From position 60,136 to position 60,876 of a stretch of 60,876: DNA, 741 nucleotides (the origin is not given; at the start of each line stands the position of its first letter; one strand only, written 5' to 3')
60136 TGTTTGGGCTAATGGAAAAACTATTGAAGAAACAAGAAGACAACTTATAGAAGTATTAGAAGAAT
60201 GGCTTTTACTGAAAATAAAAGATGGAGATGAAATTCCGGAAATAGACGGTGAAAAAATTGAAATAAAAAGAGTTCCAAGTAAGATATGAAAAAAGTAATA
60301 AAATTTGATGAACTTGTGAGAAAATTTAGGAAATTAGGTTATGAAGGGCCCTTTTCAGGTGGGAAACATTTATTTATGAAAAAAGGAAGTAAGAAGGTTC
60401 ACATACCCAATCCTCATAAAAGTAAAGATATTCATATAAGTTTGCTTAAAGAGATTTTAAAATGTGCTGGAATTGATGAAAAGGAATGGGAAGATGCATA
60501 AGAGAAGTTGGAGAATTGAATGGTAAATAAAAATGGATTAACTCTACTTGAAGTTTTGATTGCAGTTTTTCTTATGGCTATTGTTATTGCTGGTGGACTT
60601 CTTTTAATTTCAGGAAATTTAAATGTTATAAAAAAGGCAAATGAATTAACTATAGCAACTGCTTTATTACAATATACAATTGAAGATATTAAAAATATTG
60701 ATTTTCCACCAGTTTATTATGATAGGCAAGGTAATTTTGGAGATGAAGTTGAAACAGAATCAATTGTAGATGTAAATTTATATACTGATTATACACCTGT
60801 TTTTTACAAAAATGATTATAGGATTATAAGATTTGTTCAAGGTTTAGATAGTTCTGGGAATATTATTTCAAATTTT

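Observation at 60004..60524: hicBA cassette inserted into a pilin operon junction, flanked by a perfect 21-bp direct repeat exactly 500 bp apart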

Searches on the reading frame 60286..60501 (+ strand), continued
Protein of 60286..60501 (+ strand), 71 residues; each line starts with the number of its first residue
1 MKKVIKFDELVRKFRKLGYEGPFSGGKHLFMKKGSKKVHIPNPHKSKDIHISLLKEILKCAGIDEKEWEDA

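Call 61: search_protein_families(library=ncbifam, proteins=[L001:10235-10711:+, L001:10698-11294:+, window:60286-60501:+, L001:12089-13177:-], max_evalue=0.01)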
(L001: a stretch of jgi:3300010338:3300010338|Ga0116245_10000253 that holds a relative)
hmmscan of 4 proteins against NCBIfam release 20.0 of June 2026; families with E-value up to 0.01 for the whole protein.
L001:10235-10711:+ (158 aa): 4 families
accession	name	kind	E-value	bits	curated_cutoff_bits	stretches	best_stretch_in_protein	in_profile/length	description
NF047828.1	T3SSXpsI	equivalog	0.00041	20.4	150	1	5-75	2-71/132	type II secretion system protein XpsI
TIGR02523.1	type_IV_pilV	equivalog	0.00042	20.8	52.2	1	5-52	2-49/139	type IV pilus modification protein PilV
TIGR01707.1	gspI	equivalog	0.00053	20.5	44.35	1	6-56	1-51/101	type II secretion system minor pseudopilin GspI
TIGR02532.1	IV_pilin_GFxxxE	domain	0.00066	19.4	16.3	1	5-26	2-23/24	prepilin-type N-terminal cleavage/methylation domain-containing protein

L001:10698-11294:+ (198 aa): 3 families
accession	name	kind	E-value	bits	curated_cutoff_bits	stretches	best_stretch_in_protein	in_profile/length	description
TIGR02532.1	IV_pilin_GFxxxE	domain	8.5e-05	22.2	16.3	1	12-34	1-23/24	prepilin-type N-terminal cleavage/methylation domain-containing protein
NF041002.1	pilin_ComGF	equivalog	0.0027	17.9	80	1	12-39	1-28/139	competence type IV pilus minor pilin ComGF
NF041013.1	T4P_ComGE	equivalog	0.0094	16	49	1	12-34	3-25/83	competence type IV pilus minor pilin ComGE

window:60286-60501:+ (71 aa): 0 families

L001:12089-13177:- (362 aa): 13 families
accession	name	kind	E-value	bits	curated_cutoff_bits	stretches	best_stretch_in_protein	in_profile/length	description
NF040815.2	recomb_XerA_Arch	equivalog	5e-36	124.6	220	1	84-321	22-259/263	site-specific tyrosine recombinase/integron integrase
TIGR02224.1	recomb_XerC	equivalog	8.6e-28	97.6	335.15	1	69-323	11-284/295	tyrosine recombinase XerC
TIGR02225.1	recomb_XerD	equivalog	3.6e-27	95.4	329.6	1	77-319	19-277/290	site-specific tyrosine recombinase XerD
NF001399.0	PRK00283.1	subfamily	3.2e-23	82.4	279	1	75-323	26-290/300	tyrosine recombinase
TIGR02249.1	integrase_gron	subfamily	4.1e-19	69.1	265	2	92-261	32-199/315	integron integrase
NF002331.0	PRK01287.1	subfamily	1.8e-13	50.2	371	1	186-316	172-312/365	site-specific tyrosine recombinase XerC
NF011946.0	PRK15417.1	equivalog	4.7e-13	49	435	2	261-317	259-316/337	integron integrase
NF003462.0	PRK05084.1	equivalog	9.2e-12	44.3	267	1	181-330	200-358/360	tyrosine recombinase XerS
NF007371.0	PRK09871.1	subfamily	1.2e-09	38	222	1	180-314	30-172/198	tyrosine-type DNA invertase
NF002685.0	PRK02436.1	equivalog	1.3e-09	38.3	178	1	181-306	117-236/245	site-specific tyrosine recombinase XerD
NF007370.0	PRK09870.1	subfamily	4e-09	36.4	221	1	153-314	4-177/200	tyrosine-type DNA invertase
NF041502.1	integrase_1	equivalog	0.00041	19.2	350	0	280-327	324-371/484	site-specific integrase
NF047926.1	integrase_GmtZ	equivalog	0.00044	18.4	600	1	224-329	380-483/784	gamma-mobile-trio integrase GmtZ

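Call 72: search_protein_families(library=pfam, proteins=[L036:1412-1633:+, L036:1620-1865:+, L024:2002-2478:+, L024:2468-2644:+, L024:2809-3081:+, L028:1516-3240:+, L036:1862-3625:+, L023:1113-1607:+, L028:4263-4769:+, L036:4201-4749:+], max_evalue=0.05)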
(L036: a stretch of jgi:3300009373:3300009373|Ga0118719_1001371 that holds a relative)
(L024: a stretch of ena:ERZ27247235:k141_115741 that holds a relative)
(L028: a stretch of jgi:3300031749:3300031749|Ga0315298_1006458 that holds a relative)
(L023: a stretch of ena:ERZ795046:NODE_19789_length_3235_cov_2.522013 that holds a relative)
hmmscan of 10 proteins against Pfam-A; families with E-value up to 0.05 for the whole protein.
L036:1412-1633:+ (73 aa): 1 family
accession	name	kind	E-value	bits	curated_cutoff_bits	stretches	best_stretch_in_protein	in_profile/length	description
PF15919.11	HicB_lk_antitox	-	0.0054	17.3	27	1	23-54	23-54/123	HicB_like antitoxin of bacterial toxin-antitoxin system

L036:1620-1865:+ (81 aa): 1 family
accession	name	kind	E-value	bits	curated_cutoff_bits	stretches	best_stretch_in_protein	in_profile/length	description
PF07927.17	HicA_toxin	-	1.2e-15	57.8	27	1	8-62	3-57/58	HicA toxin of bacterial toxin-antitoxin,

L024:2002-2478:+ (158 aa): 2 families
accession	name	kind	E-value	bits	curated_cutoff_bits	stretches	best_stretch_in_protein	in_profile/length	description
PF25770.1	CC_CEP63-bind_CEP152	-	0.0011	19.3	23.9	1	59-98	3-42/51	CEP152, CEP63 binding coiled coil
PF16289.11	PIN_12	-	0.0042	17.9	32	1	6-84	1-83/172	PIN domain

L024:2468-2644:+ (58 aa): 1 family
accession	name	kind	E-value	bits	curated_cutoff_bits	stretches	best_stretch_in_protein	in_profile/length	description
PF06657.18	Cep57_MT_bd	-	0.018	15.9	31.3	1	1-48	20-67/77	Centrosome microtubule-binding domain of Cep57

L024:2809-3081:+ (90 aa): 0 families

L028:1516-3240:+ (574 aa): 3 families
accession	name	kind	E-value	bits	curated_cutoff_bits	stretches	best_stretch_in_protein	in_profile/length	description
PF04519.19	Bactofilin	-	0.00036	21.2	27.9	1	351-395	6-49/98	Polymer-forming cytoskeletal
PF18815.6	AFP_2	-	0.02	15.5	25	0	352-374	26-48/52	Bacterial antifreeze protein repeat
PF14341.11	PilX_N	-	0.038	14.4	25.5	0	9-57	2-50/51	PilX N-terminal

L036:1862-3625:+ (587 aa): 0 families

L023:1113-1607:+ (164 aa): 2 families
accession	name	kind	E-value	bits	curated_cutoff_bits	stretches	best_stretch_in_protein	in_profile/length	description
PF00881.29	Nitroreductase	-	1.8e-27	97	23.5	2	8-62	1-55/167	Nitroreductase family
PF14512.11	TM1586_NiRdase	-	5.5e-18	65.8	27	3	64-160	58-150/215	Putative TM nitroreductase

L028:4263-4769:+ (168 aa): 1 family
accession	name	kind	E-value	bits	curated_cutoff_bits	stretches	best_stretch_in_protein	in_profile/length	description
PF07963.17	N_methyl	-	9.9e-05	22.2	21.2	1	6-29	3-26/27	Prokaryotic N-terminal methylation motif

L036:4201-4749:+ (182 aa): 1 family
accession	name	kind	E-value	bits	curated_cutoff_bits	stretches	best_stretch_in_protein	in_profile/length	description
PF07963.17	N_methyl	-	0.00013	21.8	21.2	1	29-51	5-27/27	Prokaryotic N-terminal methylation motif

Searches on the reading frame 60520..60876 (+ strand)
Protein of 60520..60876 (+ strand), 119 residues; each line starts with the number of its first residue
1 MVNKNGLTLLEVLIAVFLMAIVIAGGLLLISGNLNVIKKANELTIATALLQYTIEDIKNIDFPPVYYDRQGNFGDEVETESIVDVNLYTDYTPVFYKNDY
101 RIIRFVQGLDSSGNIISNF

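Call 6: search_protein_families(library=pfam, proteins=[window:60520-60876:+], max_evalue=0.01)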
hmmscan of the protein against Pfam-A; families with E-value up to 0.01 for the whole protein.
window:60520-60876:+ (119 aa): 1 family
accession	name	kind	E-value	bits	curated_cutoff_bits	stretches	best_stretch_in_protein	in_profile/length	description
PF07963.17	N_methyl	-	5e-06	26.3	21.2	1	1-26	1-26/27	Prokaryotic N-terminal methylation motif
